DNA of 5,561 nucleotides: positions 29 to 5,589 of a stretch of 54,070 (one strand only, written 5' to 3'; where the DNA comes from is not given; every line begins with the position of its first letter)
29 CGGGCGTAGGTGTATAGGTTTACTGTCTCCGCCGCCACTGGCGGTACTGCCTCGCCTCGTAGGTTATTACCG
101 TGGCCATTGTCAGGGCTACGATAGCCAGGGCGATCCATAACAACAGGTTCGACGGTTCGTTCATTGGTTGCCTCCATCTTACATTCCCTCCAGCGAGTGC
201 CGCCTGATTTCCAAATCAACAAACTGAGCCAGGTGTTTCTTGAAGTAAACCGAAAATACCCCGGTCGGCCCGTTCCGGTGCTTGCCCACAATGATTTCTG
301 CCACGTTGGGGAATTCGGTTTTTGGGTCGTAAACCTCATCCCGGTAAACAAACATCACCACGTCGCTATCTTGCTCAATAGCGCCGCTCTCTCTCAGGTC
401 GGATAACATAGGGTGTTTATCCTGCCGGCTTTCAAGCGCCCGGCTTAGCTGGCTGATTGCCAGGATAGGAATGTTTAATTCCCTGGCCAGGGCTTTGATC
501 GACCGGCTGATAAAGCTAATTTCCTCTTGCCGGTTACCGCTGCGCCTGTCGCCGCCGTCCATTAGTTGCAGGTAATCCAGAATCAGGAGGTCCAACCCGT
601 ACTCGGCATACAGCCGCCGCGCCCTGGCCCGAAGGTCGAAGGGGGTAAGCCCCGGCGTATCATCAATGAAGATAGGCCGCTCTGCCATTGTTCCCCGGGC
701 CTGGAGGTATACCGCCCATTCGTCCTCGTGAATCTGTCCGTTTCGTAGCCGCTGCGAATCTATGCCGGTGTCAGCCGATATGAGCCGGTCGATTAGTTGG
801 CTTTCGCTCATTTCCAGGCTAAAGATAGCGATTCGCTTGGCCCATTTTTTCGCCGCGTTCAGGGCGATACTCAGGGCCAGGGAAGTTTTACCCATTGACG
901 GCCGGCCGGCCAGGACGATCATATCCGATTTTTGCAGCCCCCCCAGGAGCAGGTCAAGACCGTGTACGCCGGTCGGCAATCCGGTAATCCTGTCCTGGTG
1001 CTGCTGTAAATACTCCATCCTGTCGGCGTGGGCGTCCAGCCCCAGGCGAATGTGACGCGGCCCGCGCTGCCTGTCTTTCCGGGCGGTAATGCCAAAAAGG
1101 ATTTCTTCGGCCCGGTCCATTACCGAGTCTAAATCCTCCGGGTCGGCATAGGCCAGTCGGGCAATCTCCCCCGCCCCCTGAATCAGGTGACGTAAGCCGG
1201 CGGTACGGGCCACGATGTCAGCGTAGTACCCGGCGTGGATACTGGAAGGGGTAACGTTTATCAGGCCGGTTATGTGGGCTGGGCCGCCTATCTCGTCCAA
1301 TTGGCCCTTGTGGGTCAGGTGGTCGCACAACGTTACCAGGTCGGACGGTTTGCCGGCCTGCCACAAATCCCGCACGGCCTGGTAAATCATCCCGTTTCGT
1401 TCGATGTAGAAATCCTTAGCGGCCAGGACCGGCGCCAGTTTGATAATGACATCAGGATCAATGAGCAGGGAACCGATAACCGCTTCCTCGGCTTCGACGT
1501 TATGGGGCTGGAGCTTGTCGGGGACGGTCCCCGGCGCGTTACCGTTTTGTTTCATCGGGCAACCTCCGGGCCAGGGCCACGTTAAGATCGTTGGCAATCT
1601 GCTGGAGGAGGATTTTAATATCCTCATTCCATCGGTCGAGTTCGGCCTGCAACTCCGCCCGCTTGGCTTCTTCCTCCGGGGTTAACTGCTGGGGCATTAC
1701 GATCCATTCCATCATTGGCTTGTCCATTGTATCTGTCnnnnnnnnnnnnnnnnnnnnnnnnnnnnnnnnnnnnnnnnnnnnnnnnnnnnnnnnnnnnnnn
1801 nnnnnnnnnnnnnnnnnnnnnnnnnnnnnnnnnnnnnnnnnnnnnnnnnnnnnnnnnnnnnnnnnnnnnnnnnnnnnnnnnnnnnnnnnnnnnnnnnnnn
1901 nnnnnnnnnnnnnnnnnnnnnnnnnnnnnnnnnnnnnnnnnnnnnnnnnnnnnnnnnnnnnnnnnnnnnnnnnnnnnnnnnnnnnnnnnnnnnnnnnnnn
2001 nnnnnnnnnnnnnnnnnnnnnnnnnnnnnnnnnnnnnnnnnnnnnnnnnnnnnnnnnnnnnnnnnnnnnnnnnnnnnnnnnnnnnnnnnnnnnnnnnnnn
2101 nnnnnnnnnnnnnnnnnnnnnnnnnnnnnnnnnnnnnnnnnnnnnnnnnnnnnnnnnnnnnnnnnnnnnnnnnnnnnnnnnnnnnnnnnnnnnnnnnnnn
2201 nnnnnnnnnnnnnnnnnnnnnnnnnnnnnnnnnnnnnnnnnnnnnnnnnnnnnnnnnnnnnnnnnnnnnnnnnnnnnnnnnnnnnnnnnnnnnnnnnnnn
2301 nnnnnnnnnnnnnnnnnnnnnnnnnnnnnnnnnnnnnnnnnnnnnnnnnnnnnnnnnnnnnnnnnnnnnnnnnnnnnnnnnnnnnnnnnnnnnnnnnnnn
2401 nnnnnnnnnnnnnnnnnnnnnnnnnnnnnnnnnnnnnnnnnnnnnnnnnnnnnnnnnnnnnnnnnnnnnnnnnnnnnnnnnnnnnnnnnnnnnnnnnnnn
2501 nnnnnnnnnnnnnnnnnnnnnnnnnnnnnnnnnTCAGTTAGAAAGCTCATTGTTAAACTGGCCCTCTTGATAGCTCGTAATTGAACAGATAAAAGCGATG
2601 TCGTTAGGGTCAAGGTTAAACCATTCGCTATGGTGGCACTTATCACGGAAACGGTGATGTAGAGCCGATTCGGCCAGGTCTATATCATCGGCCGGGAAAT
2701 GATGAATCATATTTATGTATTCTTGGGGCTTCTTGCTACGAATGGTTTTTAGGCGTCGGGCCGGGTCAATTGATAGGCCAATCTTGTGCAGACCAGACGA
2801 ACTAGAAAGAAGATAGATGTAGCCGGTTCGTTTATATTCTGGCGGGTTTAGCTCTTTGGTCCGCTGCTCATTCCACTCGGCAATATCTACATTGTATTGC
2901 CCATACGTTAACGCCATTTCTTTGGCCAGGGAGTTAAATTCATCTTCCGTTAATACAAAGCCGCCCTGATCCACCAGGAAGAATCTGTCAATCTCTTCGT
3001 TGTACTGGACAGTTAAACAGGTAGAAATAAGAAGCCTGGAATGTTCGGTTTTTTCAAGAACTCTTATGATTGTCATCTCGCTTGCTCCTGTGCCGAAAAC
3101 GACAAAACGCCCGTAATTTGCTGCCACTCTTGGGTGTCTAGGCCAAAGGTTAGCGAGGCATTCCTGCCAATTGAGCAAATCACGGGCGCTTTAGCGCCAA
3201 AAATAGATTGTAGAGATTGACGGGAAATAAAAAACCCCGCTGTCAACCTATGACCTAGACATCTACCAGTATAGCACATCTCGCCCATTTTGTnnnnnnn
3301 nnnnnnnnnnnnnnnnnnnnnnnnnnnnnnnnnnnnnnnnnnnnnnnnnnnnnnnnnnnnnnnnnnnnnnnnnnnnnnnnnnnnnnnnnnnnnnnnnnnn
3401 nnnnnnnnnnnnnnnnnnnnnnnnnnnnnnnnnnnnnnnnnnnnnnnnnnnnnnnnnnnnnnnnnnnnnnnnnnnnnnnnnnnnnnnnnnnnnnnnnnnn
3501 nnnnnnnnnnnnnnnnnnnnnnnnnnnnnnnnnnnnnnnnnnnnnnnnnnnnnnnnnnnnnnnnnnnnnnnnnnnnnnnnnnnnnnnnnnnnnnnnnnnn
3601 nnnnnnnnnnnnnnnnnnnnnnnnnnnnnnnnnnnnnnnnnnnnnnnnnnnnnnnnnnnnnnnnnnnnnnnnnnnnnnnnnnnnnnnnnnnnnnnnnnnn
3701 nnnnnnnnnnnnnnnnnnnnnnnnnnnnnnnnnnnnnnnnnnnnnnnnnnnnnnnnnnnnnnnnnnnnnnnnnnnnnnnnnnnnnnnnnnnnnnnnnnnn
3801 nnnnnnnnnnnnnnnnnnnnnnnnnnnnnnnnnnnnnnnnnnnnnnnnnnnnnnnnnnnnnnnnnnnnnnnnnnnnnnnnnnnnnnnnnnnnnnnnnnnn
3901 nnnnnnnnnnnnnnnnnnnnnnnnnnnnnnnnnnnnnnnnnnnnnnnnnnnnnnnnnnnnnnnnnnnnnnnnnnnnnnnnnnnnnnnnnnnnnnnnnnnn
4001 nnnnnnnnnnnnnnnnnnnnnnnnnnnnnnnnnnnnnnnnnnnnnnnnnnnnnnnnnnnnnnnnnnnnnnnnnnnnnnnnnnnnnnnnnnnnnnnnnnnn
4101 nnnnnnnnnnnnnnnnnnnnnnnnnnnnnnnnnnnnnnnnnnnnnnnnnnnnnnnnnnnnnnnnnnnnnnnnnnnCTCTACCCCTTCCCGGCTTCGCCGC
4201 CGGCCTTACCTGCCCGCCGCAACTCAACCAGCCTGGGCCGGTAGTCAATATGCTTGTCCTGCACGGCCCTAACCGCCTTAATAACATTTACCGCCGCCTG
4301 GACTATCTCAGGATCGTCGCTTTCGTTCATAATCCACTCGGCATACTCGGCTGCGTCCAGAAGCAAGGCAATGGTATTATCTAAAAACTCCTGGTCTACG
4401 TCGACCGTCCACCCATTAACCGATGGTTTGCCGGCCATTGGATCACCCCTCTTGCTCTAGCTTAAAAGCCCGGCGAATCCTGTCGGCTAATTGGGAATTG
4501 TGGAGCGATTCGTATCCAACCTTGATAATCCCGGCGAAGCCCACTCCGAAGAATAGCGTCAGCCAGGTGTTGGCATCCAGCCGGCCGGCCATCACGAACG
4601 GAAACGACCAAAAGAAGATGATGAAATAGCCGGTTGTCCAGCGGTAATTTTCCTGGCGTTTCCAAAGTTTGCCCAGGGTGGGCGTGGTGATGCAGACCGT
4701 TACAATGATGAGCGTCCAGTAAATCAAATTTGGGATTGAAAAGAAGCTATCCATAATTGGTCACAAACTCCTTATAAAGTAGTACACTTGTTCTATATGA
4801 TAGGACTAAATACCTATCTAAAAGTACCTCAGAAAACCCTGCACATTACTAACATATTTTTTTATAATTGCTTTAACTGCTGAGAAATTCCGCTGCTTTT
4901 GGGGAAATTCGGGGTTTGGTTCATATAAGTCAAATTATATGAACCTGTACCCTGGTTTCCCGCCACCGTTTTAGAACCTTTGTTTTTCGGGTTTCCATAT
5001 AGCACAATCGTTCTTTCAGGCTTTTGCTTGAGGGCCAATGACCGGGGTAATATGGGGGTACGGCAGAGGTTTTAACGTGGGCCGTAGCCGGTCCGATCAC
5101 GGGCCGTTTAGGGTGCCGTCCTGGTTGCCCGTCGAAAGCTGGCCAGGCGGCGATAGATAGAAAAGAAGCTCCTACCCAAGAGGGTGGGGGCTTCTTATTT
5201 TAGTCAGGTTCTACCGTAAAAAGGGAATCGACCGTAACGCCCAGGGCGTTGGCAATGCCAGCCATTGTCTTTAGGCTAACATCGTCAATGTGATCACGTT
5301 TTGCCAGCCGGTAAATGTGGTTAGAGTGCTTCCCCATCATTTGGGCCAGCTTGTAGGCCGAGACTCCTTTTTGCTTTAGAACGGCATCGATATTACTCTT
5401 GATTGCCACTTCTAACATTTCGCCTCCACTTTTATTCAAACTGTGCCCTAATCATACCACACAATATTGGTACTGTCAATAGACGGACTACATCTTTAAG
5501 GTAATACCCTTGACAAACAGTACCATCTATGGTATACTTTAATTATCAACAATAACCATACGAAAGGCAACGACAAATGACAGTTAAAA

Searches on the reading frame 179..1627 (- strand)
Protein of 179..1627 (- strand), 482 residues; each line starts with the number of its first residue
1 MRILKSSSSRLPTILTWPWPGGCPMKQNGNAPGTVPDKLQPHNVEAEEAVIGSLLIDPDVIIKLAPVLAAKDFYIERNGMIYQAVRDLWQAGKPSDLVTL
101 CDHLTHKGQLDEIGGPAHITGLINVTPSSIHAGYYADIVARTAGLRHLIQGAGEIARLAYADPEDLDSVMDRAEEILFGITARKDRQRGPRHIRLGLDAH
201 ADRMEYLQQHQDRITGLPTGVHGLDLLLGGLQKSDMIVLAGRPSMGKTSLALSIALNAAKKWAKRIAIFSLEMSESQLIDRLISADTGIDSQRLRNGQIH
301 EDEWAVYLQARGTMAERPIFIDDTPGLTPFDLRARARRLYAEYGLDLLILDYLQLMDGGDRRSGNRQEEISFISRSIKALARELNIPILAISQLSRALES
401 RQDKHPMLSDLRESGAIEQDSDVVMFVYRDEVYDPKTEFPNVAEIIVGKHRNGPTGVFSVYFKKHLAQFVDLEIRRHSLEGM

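Call 28: search_protein_families(library=pfam, proteins=[window:179-1627:-], max_evalue=0.001)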
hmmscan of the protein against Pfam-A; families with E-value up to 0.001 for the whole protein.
window:179-1627:- (482 aa): 4 families
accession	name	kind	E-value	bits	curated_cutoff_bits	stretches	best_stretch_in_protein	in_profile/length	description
PF03796.21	DnaB_C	-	1.3e-100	336.4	27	1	216-470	1-254/255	DnaB-like helicase C terminal domain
PF00772.26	DnaB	-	1.4e-28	99.4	23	1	40-140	2-102/103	DnaB-like helicase N terminal domain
PF13481.12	AAA_25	-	2.2e-11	44.2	27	1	226-394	24-190/195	AAA domain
PF06745.19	ATPase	-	2.2e-07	30.9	26.6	1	218-296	2-79/231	KaiC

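Call 55: search_dna_similar(query=window:179-1627:-, collection=phages, mode=protein, max_evalue=1e-20, max_rows=15)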
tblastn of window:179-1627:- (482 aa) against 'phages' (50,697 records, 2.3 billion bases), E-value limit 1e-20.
Records with a match: 1080; places in all: 1080; records where one place covers at least 80% of the query: 915.
Best place of each record, by identity: <60% 1080.
By first word of the organism name: Mycobacterium 251; Staphylococcus 107; Acinetobacter 107; Pseudomonas 80; Salmonella 77; Escherichia 73; Paenibacillus 68; Bacteriophage 40; Bacillus 33; Streptococcus 31; and 71 more.
By host as written in the record: Mycobacterium smegmatis mc2 155 169; - 111; Acinetobacter baumannii 50; Mycobacterium smegmatis mc#155 40; Pseudomonas aeruginosa 37; Paenibacillus larvae 37; Escherichia coli 33; Staphylococcus aureus 28; and 303 more.
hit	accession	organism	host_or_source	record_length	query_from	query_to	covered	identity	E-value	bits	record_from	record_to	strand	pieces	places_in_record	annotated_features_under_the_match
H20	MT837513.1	Bacteriophage sp.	human fecal samples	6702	17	473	95%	42.1%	2e-94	318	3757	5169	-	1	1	record has no annotation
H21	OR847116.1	Listeria phage LM 4-11-1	Listeria monocytogenes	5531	25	475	94%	41.9%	3e-100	335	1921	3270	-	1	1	record has no annotation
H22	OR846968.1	Listeria phage LM 4-11-1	Listeria monocytogenes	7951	25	475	94%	41.9%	3e-100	335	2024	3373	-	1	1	record has no annotation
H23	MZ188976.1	Cronobacter phage JK004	Cronobacter sakazakii ATCC 29544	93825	34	469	90%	43.2%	3e-93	315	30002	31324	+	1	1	hypothetical protein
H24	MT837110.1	Bacteriophage sp.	human fecal samples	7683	38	473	90%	43.2%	2e-95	322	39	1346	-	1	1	record has no annotation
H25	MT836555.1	Bacteriophage sp.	human fecal samples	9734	26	473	93%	41.8%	3e-95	321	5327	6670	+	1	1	record has no annotation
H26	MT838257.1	Bacteriophage sp.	human fecal samples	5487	30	469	91%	42.3%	1e-96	325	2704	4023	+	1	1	record has no annotation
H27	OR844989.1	Staphylococcus phage SA 1306 Kay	Staphylococcus aureus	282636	41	473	90%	42.9%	2e-92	312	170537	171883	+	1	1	record has no annotation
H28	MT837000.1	Bacteriophage sp.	human fecal samples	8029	16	473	95%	40.3%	1e-100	337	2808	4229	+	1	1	record has no annotation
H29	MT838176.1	Bacteriophage sp.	human fecal samples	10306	38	477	91%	42.0%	1e-91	310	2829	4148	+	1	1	record has no annotation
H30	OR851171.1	Salmonella phage S.Kent 1-2-1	Salmonella enterica subsp. enterica ...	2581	23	469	93%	41.3%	4e-97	316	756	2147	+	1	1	record has no annotation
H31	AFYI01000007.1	Salmonella enterica subsp. enterica serovar Infantis str. ...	Homo sapiens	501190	23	469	93%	41.3%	1e-93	316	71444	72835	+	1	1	replicative DNA helicase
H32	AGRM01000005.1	Salmonella enterica subsp. houtenae str. ATCC BAA-1581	Homo sapiens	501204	23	469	93%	41.3%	1e-93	316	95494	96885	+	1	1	replicative DNA helicase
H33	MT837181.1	Bacteriophage sp.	human fecal samples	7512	29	473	92%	41.3%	1e-85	293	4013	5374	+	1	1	record has no annotation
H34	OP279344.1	Escherichia phage P1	Escherichia coli strain MG1655 Z1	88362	36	469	90%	42.2%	2e-90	306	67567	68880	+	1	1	ban: Ban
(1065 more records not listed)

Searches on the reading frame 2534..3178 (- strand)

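Call 28: search_protein_families(library=pfam, proteins=[window:2534-3178:-], max_evalue=0.001)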
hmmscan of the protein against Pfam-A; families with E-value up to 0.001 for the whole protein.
window:2534-3178:- (214 aa): 2 families
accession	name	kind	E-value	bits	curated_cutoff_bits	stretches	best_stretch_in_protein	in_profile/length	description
PF10544.15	T5orf172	-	1.9e-10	41.6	20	1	119-194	1-93/101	T5orf172 domain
PF13455.12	MUG113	-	3.7e-10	40.7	22.3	1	131-194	1-66/73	Meiotically up-regulated gene 113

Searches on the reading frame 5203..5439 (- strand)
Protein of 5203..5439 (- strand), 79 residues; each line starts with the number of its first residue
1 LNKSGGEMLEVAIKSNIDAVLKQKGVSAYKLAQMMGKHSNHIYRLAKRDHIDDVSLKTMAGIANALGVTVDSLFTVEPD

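Call 27: search_protein_families(library=phrogs, proteins=[window:5203-5439:-], max_evalue=0.01)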
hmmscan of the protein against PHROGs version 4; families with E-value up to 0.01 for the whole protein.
seq(79 aa): 10 families
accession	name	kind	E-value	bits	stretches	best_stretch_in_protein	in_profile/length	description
phrog_1373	-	transcription regulation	2e-10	41.9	1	10-77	61-126/166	transcriptional regulator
phrog_3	-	transcription regulation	6e-06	27.3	1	6-75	82-147/430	transcriptional repressor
phrog_4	-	transcription regulation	2.9e-05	24.2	1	10-76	132-194/400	transcriptional repressor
phrog_8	-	transcription regulation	0.00011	22.8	1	11-74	75-136/346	transcriptional regulator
phrog_4583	-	transcription regulation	0.00054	20.9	1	12-75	10-71/81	transcriptional repressor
phrog_2339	-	DNA, RNA and nucleotide metabolism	0.00091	20.2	1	13-71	26-83/98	HTH DNA binding protein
phrog_3642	-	DNA, RNA and nucleotide metabolism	0.00096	20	1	25-79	21-74/79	HTH DNA binding protein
phrog_4779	-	transcription regulation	0.007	17.9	1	15-64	5-54/98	transcriptional regulator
phrog_7241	-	transcription regulation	0.0084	17.2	1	11-74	60-121/122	transcriptional regulator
phrog_2439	-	transcription regulation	0.0086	16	1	15-77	10-70/367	transcriptional regulator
